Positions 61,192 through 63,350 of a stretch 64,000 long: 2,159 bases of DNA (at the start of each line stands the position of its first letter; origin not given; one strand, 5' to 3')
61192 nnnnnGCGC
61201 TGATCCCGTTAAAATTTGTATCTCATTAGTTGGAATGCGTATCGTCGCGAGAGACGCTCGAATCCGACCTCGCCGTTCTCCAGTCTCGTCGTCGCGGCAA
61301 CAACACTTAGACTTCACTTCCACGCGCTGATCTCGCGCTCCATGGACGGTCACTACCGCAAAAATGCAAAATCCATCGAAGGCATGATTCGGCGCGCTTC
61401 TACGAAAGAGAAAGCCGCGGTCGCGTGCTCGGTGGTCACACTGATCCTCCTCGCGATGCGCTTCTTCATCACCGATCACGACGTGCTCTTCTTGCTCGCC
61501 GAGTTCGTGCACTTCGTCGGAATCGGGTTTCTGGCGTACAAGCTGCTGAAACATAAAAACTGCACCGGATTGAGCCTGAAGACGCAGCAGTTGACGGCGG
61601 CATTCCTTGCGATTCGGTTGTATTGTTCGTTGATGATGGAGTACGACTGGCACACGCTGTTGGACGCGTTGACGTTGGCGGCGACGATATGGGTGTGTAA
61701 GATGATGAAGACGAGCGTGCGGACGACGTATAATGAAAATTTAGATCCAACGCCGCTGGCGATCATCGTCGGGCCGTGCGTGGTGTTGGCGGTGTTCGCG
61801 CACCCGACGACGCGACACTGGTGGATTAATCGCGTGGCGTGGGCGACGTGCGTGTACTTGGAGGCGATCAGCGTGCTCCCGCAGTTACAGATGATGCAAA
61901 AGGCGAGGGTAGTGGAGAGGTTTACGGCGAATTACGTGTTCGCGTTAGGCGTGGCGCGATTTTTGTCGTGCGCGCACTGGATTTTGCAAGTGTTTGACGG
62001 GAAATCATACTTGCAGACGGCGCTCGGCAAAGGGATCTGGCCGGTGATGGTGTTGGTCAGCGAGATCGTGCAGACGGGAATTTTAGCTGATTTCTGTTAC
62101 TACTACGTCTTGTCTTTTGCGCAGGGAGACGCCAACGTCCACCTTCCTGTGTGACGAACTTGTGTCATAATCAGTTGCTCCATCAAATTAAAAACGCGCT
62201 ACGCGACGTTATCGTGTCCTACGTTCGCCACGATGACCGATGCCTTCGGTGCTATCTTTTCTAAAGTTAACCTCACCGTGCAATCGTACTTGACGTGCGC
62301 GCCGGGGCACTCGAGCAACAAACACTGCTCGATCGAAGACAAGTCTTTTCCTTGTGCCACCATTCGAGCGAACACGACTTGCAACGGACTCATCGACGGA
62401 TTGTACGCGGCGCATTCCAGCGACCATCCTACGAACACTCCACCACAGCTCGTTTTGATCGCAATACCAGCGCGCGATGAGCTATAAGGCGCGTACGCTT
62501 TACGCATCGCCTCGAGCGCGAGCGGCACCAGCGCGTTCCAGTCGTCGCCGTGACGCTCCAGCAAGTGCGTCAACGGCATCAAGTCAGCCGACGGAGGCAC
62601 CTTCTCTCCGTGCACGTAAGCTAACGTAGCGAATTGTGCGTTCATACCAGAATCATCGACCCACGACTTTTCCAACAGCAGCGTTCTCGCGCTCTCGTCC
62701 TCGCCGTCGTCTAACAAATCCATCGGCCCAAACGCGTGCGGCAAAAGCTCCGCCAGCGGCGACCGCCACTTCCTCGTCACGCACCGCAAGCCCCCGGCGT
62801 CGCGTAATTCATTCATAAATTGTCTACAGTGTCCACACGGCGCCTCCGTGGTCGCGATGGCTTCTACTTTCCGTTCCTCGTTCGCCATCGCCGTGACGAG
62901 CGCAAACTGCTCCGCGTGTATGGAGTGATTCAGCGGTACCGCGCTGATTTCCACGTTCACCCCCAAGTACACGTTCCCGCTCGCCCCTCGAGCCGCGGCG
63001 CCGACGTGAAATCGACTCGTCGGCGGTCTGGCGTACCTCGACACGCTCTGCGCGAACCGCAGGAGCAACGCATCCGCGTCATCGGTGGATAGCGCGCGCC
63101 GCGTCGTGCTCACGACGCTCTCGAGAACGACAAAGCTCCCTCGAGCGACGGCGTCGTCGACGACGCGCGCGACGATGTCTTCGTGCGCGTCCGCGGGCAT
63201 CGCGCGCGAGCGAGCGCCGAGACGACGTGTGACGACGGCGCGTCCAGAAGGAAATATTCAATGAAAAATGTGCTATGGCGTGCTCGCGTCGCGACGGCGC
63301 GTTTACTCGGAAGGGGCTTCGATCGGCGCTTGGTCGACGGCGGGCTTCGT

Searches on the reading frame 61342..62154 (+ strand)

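Call 19: search_protein_families(library=pfam, proteins=[window:61342-62154:+], max_evalue=0.01)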
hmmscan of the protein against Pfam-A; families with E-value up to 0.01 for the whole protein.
window:61342-62154:+ (270 aa): 2 families
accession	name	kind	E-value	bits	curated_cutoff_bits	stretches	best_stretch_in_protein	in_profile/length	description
PF00810.23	ER_lumen_recept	-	1.4e-41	143.1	25.6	1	73-216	1-143/143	ER lumen protein retaining receptor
PF04193.19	PQ-loop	-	0.0042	17.2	22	0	165-219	4-58/61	PQ loop repeat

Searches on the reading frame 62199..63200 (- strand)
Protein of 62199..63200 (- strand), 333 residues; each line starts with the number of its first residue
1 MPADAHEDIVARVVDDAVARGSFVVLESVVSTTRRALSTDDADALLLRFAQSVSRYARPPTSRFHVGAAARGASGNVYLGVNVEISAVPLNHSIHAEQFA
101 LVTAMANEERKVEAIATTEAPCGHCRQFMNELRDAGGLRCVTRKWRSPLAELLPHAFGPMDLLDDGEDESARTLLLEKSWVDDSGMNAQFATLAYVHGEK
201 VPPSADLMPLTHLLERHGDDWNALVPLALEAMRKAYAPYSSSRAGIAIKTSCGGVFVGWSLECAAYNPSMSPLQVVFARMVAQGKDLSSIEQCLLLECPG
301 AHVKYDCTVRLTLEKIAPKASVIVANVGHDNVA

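Call 19: search_protein_families(library=pfam, proteins=[window:62199-63200:-], max_evalue=0.01)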
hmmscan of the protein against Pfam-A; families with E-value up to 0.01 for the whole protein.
window:62199-63200:- (333 aa): 2 families
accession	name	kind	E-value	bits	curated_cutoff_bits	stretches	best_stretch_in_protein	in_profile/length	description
PF08211.18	dCMP_cyt_deam_2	-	1.3e-31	109.9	25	1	149-306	1-126/130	Cytidine and deoxycytidylate deaminase zinc-binding region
PF00383.29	dCMP_cyt_deam_1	-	3.6e-16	59.4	25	1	43-133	4-94/102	Cytidine and deoxycytidylate deaminase zinc-binding region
